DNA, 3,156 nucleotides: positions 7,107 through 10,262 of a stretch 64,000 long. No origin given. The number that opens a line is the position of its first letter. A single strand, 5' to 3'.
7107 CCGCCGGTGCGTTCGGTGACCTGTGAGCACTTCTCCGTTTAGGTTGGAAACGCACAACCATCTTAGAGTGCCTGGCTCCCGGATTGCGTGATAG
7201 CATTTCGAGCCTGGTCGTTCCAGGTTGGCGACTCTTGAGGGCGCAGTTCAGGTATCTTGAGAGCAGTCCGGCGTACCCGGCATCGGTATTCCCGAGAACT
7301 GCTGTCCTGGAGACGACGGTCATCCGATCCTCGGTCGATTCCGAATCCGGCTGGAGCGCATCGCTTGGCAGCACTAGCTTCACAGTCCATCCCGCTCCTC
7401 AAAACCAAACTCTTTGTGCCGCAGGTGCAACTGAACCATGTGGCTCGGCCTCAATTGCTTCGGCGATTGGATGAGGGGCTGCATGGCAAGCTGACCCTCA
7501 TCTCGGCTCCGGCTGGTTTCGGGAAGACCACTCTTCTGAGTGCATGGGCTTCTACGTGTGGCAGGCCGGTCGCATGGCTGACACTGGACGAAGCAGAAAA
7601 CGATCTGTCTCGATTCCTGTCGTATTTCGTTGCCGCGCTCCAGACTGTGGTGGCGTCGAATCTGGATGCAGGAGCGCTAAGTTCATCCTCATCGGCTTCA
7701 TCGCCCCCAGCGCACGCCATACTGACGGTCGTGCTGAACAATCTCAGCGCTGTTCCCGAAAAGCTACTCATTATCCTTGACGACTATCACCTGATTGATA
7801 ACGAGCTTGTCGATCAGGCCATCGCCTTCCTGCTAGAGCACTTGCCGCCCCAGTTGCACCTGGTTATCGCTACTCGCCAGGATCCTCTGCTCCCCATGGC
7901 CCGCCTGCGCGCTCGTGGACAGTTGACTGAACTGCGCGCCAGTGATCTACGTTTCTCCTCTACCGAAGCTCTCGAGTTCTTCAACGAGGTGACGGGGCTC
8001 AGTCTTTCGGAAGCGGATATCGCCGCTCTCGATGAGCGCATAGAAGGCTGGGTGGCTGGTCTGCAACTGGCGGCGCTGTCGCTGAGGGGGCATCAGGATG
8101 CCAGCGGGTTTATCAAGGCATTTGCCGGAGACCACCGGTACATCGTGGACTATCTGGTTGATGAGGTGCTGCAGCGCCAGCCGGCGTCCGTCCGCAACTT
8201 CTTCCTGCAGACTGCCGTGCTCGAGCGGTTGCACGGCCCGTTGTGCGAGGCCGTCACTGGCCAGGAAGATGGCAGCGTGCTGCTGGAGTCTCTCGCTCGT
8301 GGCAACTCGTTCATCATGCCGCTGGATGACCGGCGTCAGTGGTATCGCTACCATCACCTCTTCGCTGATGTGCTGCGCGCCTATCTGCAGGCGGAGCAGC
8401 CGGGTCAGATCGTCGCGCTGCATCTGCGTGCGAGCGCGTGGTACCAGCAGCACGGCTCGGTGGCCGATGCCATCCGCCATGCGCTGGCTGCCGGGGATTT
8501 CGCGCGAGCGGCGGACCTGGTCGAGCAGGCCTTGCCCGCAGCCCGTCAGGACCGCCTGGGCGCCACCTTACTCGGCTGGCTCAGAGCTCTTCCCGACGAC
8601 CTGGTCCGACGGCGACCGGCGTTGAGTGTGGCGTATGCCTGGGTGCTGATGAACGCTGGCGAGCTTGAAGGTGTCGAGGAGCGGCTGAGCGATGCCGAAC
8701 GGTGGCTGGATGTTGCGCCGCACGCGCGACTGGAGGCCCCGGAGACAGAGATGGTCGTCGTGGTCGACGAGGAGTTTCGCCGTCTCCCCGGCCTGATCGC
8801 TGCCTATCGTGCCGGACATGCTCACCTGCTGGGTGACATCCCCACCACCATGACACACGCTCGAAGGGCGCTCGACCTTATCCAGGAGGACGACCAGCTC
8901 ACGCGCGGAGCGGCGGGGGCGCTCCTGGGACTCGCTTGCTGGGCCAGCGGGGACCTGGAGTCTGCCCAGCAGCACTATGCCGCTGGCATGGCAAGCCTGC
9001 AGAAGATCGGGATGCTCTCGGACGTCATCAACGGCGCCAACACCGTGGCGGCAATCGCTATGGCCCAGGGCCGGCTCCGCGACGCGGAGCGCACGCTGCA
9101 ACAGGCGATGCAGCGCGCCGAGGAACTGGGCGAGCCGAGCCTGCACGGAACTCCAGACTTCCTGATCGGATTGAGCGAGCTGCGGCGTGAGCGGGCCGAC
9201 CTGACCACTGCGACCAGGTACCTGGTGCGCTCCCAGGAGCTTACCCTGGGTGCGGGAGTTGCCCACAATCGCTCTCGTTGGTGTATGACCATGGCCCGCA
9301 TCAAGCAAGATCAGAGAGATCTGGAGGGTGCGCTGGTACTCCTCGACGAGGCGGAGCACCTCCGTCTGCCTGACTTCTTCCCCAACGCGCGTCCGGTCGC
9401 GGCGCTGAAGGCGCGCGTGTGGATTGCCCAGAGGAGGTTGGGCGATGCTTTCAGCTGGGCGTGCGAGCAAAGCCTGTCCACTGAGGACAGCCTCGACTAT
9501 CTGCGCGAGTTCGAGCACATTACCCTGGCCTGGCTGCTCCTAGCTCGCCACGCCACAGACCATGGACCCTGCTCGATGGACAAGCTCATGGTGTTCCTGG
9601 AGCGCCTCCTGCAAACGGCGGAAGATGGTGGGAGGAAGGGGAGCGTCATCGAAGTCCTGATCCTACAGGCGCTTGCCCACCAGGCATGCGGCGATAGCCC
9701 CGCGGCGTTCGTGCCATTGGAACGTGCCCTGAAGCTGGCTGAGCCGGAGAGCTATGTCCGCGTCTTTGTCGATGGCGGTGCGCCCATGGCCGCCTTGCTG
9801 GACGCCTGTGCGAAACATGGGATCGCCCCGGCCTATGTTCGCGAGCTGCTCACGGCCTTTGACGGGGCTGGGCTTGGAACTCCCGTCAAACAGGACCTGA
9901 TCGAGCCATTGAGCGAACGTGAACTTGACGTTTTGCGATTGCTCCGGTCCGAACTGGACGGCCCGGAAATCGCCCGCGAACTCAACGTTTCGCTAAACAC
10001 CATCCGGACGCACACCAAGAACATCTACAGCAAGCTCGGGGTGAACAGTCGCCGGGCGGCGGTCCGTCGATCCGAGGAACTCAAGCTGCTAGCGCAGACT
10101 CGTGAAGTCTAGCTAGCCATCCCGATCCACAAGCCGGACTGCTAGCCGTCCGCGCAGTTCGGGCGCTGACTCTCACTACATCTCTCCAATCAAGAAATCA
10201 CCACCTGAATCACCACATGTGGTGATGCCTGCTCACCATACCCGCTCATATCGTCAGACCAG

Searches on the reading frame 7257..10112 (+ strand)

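Call 73: search_protein_families(library=pfam, proteins=[window:7257-10112:+], max_evalue=0.0001)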
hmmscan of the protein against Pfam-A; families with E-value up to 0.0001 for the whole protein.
window:7257-10112:+ (951 aa): 5 families
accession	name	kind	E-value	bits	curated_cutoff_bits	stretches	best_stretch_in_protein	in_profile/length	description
PF17874.7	TPR_MalT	-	2.9e-57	194.9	45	1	512-853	1-335/336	MalT-like TPR region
PF00196.25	GerE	-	1.5e-14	53.8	23.5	1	884-937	2-55/57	Bacterial regulatory proteins, luxR family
PF13424.12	TPR_12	-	1.3e-07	32.1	30.1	1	593-661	5-73/77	Tetratricopeptide repeat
PF13191.12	AAA_16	-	3.6e-07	31.3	32.6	1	67-204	15-166/167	AAA ATPase domain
PF13401.12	AAA_22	-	7e-05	23.6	27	0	77-187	5-103/130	AAA domain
